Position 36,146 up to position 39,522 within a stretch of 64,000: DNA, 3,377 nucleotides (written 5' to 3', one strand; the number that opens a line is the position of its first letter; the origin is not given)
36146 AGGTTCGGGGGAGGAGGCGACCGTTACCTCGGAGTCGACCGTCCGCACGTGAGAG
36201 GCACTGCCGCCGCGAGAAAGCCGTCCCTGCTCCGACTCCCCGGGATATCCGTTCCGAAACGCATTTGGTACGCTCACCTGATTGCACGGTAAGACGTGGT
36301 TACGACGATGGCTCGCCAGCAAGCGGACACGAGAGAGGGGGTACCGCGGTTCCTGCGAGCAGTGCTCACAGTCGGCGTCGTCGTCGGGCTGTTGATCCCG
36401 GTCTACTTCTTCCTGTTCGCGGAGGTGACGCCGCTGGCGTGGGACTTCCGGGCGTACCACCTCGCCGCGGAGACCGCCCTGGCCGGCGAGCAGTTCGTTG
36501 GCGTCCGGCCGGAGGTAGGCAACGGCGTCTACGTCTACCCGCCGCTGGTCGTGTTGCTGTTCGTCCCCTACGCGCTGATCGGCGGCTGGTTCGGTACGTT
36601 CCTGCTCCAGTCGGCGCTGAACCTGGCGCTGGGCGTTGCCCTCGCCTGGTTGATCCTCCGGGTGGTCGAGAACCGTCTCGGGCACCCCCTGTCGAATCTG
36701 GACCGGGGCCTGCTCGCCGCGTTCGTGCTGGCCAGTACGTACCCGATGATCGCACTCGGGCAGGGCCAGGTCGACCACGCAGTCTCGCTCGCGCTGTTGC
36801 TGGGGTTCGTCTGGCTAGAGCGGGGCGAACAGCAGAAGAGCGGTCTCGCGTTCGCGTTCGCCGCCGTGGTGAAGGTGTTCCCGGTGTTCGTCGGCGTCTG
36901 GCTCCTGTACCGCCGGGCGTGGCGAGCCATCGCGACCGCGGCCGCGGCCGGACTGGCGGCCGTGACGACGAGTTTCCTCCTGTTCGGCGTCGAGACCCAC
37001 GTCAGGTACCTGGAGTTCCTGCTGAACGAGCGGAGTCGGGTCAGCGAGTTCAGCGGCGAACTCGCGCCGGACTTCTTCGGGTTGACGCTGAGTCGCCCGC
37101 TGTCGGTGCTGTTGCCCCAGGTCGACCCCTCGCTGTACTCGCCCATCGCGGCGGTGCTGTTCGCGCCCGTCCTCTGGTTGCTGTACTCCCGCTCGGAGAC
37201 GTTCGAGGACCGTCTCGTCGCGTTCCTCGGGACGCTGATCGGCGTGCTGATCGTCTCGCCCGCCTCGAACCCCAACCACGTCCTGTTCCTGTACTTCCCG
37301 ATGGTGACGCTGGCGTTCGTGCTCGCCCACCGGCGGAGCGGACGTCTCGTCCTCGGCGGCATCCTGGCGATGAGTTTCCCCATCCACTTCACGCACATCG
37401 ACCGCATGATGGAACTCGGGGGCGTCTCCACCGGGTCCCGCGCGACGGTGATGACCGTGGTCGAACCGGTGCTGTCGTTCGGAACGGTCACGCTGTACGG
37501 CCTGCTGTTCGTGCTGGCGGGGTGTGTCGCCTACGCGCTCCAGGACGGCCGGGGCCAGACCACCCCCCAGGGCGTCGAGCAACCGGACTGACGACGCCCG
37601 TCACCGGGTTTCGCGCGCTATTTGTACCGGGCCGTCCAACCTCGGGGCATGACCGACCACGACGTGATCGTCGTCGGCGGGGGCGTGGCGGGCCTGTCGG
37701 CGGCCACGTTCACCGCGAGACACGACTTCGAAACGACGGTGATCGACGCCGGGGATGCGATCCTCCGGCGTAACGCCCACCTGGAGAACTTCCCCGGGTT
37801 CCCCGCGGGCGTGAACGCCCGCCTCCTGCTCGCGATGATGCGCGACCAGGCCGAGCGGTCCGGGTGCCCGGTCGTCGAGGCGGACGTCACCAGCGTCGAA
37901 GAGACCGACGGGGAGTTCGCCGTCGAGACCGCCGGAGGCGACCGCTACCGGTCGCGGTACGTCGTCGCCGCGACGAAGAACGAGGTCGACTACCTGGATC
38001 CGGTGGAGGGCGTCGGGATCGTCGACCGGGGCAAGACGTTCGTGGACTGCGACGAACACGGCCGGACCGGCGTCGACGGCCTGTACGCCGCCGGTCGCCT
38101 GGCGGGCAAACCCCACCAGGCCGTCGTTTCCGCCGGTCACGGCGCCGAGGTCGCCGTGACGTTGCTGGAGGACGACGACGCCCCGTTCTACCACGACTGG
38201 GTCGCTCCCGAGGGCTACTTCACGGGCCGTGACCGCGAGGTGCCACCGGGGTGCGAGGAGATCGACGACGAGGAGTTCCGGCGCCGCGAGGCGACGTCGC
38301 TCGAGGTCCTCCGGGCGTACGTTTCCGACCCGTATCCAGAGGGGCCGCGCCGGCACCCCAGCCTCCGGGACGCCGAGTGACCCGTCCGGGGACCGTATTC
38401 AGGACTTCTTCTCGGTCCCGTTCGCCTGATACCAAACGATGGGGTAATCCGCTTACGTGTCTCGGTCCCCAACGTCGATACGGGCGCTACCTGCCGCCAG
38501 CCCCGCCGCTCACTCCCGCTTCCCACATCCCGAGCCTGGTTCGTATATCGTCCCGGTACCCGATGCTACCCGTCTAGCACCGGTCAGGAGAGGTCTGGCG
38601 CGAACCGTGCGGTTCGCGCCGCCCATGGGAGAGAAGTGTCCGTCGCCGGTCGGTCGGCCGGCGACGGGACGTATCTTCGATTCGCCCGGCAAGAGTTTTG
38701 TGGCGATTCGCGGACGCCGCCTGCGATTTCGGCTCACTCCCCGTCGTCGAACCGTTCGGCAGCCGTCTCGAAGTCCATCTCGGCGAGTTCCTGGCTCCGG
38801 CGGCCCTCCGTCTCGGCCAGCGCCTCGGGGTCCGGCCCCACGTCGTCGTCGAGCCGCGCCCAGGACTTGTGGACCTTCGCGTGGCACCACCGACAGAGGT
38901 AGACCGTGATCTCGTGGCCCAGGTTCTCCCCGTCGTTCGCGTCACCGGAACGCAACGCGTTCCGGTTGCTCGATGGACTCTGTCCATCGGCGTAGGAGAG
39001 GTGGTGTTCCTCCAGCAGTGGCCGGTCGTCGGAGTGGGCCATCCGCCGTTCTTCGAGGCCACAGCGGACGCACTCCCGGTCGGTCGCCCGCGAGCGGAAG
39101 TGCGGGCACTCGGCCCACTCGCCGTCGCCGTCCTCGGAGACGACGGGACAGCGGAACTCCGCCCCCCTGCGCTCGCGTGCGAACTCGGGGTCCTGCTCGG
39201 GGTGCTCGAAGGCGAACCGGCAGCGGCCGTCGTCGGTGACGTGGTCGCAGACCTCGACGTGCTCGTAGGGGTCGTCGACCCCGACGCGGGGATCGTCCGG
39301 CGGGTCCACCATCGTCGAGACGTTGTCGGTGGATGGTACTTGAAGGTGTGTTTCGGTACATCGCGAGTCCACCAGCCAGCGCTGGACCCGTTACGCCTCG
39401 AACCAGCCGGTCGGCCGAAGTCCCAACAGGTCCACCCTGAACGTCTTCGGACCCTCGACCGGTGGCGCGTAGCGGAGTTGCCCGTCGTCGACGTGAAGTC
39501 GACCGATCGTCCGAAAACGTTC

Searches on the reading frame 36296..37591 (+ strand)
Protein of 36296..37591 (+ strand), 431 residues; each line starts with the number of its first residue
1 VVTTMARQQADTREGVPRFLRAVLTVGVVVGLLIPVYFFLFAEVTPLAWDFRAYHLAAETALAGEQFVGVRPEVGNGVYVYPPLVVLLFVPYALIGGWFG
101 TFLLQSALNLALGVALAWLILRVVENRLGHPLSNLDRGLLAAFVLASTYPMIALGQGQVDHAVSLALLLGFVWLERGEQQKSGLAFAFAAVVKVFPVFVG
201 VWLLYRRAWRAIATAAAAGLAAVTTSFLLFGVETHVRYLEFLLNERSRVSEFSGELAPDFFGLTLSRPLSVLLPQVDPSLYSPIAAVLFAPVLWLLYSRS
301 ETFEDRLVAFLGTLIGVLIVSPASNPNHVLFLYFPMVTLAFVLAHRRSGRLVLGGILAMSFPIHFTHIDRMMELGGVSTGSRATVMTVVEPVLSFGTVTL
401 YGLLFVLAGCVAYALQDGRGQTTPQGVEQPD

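Call 4: search_protein_families(library=ncbifam, proteins=[window:36296-37591:+], max_evalue=0.1)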
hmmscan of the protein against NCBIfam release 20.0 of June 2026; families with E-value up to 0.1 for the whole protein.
window:36296-37591:+ (431 aa): 1 family
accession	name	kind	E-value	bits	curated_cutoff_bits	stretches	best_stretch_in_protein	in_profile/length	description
NF009915.0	PRK13375.1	equivalog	4.8e-08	32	413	1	23-356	38-359/425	mannosyltransferase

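Call 7: search_protein_families(library=pfam, proteins=[window:36296-37591:+], max_evalue=0.1)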
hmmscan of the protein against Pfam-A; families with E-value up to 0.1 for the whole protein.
window:36296-37591:+ (431 aa): 2 families
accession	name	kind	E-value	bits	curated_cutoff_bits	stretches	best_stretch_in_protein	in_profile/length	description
PF09594.16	GT87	-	3.4e-31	109.3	25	1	79-322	1-237/237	Glycosyltransferase family 87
PF17863.7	AAA_lid_2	-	0.071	13.3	22.7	0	387-429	3-44/74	AAA lid domain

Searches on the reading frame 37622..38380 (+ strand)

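Call 4: search_protein_families(library=ncbifam, proteins=[window:37622-38380:+], max_evalue=0.1)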
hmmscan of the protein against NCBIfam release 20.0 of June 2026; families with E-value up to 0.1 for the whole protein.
window:37622-38380:+ (252 aa): 132 families (the best 25 are shown)
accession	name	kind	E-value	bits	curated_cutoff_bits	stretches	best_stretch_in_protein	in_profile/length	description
TIGR01292.1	TRX_reduct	equivalog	8.8e-25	87.1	343.45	2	13-121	1-111/300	thioredoxin-disulfide reductase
TIGR03143.1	AhpF_homolog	hypoth_equivalog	1.7e-13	50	687.65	1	13-118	5-110/555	putative alkyl hydroperoxide reductase F subunit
TIGR03140.1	AhpF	equivalog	5.5e-13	48.3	502.9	2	11-119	211-320/515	alkyl hydroperoxide reductase subunit F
TIGR01350.1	lipoamide_DH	equivalog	3e-10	39.4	408.8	1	13-186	171-334/461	dihydrolipoyl dehydrogenase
NF003585.0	PRK05249.1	equivalog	1.3e-08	34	465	2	85-192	236-344/464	Si-specific NAD(P)(+) transhydrogenase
NF009410.0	PRK12771.1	subfamily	1e-07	30.9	516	1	7-45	133-171/566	NAD(P)-binding protein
TIGR00275.1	TIGR00275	subfamily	3.7e-07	29.3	183.8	1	15-49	1-35/401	aminoacetone oxidase family FAD-binding enzyme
NF005883.0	PRK07845.1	equivalog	5.4e-07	28.9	479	1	78-195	229-348/466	NAD(P)H-quinone dehydrogenase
TIGR02053.1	MerA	equivalog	6.2e-07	28.7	454.45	1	13-190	168-337/465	mercury(II) reductase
NF007614.0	PRK10262.1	equivalog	1.2e-06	27.9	644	1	11-126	4-121/321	thioredoxin-disulfide reductase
NF006131.0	PRK08275.1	equivalog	1.7e-06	26.6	587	2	141-171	360-390/577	fumarate reductase/succinate dehydrogenase flavoprotein subunit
NF005867.0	PRK07804.1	equivalog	2.7e-06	25.9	639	1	4-41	10-47/548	L-aspartate oxidase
NF040505.1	ArsO_flavin_mono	equivalog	3e-06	26.9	425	1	13-45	1-33/346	ArsO family NAD(P)H-dependent flavin-containing monooxygenase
NF005884.0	PRK07846.1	equivalog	3.3e-06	26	501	1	14-201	170-344/454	mycothione reductase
NF010311.1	PRK13748.1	subfamily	3.5e-06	26.2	600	1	81-182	323-425/560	mercury(II) reductase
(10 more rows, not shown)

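Call 7: search_protein_families(library=pfam, proteins=[window:37622-38380:+], max_evalue=0.1)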
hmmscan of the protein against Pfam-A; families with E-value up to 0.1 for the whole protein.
window:37622-38380:+ (252 aa): 17 families
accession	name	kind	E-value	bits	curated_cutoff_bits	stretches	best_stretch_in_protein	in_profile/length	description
PF07992.20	Pyr_redox_2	-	1.2e-12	48.3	26.1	2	13-118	1-107/291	Pyridine nucleotide-disulphide oxidoreductase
PF01266.30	DAO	-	5e-10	39.9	27.9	2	14-46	1-33/353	FAD dependent oxidoreductase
PF00890.30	FAD_binding_2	-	7.3e-09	35.7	20.4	1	14-46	1-33/414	FAD binding domain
PF05834.18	Lycopene_cycl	-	2.5e-07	30.6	23.4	1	14-53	1-42/380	Lycopene cyclase protein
PF03486.20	HI0933_like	-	4e-07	30.2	50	1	13-49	1-37/244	HI0933-like protein Rossmann domain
PF13450.12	NAD_binding_8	-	4.6e-07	30.5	21.9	1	17-66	1-49/68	NAD(P)-binding Rossmann-like domain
PF13738.12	Pyr_redox_3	-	6.3e-06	26.1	30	0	86-118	101-132/305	Pyridine nucleotide-disulphide oxidoreductase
PF01494.25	FAD_binding_3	-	5.6e-05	23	22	1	13-43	2-32/349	FAD binding domain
PF01262.27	AlaDh_PNT_C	-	0.00011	22.1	23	1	9-50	25-66/214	Alanine dehydrogenase/PNT, C-terminal domain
PF00070.33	Pyr_redox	-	0.00012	23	22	1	15-49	2-36/82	Pyridine nucleotide-disulphide oxidoreductase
PF01946.23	Thi4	-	0.00036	20.3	26.2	1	11-43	16-49/235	Thi4 family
PF01134.28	GIDA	-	0.00063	19.3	22.1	1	14-41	1-28/391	Glucose inhibited division protein A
PF12831.13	FAD_oxidored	-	0.00073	19.4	27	1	14-45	1-32/416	FAD dependent oxidoreductase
PF21799.2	MurD-like_N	-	0.0047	17.6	27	1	14-45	2-33/88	Mur ligase MurD-like, N-terminal domain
PF13454.12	NAD_binding_9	-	0.011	16.1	21.8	0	75-118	108-152/155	FAD-NAD(P)-binding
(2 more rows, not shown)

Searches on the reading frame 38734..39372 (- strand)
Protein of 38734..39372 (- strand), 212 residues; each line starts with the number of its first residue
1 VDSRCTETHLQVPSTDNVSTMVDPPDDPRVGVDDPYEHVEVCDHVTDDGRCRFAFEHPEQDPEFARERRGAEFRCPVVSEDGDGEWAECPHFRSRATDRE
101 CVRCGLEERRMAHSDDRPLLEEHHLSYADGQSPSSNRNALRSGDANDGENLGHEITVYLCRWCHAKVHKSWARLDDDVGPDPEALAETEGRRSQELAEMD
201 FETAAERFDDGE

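Call 4: search_protein_families(library=ncbifam, proteins=[window:38734-39372:-], max_evalue=0.1)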
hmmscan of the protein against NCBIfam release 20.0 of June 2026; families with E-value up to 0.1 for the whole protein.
window:38734-39372:- (212 aa): 0 families

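Call 7: search_protein_families(library=pfam, proteins=[window:38734-39372:-], max_evalue=0.1)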
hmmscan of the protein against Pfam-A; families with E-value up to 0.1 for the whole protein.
window:38734-39372:- (212 aa): 2 families
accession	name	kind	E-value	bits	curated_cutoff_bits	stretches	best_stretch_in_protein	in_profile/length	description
PF23382.1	DUF7097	-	3.8e-82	274.8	27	1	24-207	4-175/175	Family of unknown function (DUF7097)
PF00130.28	C1_1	-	0.04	14.2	26.5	1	152-170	23-41/53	Phorbol esters/diacylglycerol binding domain (C1 domain)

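Call 71: find_related_loci(query=window:38734-39372:-, collection=genome_contigs, flank=6000)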
Query window:38734-39372:- (212 aa) in genome_contigs; peptide patterns used: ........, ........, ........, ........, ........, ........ (x = any residue, [..] = any of these).
66 stretches matched a pattern; 38 encode a relative of the query (tblastn E <= 1e-3); 38 distinct loci.
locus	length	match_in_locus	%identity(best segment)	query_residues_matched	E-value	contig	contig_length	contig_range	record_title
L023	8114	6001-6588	79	16-210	3e-97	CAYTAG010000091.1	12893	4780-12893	MAG TPA_asm: uncultured Halobacteriales archaeon isolate SRP195330_co1_97 genome assembly, contig: NODE_4183_length_1289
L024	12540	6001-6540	66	13-209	9e-84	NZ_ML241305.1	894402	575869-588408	Halorussus salinisoli strain LT46 Scaffold2, whole genome shotgun sequence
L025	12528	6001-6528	66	13-209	1e-81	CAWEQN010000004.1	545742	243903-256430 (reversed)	MAG: uncultured haloarchaeon isolate MFD01721.bin.2.213 genome assembly, contig: contig_2665, whole genome shotgun seque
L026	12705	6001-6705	58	2-211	1e-80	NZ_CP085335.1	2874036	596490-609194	Haladaptatus halobius strain PSR5 chromosome 1, complete sequence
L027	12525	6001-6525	66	20-211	2e-80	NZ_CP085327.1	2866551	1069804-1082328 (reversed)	Haladaptatus salinisoli strain PSR8 chromosome, complete genome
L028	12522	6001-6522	65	19-209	8e-80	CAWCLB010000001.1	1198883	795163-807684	MAG: uncultured haloarchaeon isolate MFD01721.bin.2.48 genome assembly, contig: contig_10975, whole genome shotgun seque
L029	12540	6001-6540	63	13-209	7e-80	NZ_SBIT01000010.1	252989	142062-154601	Halorussus ruber strain YC25 Scaffold8_1, whole genome shotgun sequence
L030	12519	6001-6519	64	19-208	6e-80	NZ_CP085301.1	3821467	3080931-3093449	Haladaptatus pallidirubidus strain YIM 93656 chromosome, complete genome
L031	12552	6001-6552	63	9-209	2e-79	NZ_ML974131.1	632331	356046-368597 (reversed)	Halorussus amylolyticus strain YC93 Scaffold2, whole genome shotgun sequence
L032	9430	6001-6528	66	21-212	4e-79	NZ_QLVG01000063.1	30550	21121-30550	Halorussus litoreus strain HD8-51 Scaffold42_1, whole genome shotgun sequence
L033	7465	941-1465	68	19-210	7e-77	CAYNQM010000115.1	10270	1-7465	MAG TPA_asm: uncultured Haladaptatus sp. isolate SRP304980_co2_286 genome assembly, contig: NODE_5113_length_10270_cov_8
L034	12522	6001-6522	69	19-209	3e-76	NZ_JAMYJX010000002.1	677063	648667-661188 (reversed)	Haladaptatus sp. AB618 NODE_2_length_677063_cov_155.989396, whole genome shotgun sequence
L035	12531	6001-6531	65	19-212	3e-81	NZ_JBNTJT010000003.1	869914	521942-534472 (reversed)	Halorussus sp. AFM4 AFM4_scaffold3, whole genome shotgun sequence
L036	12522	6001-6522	64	19-209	3e-73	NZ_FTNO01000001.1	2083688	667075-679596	Haladaptatus litoreus strain CGMCC 1.7737, whole genome shotgun sequence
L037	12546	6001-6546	62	20-208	1e-70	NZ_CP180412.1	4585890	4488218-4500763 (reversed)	Halosimplex sp. TS25 chromosome, complete genome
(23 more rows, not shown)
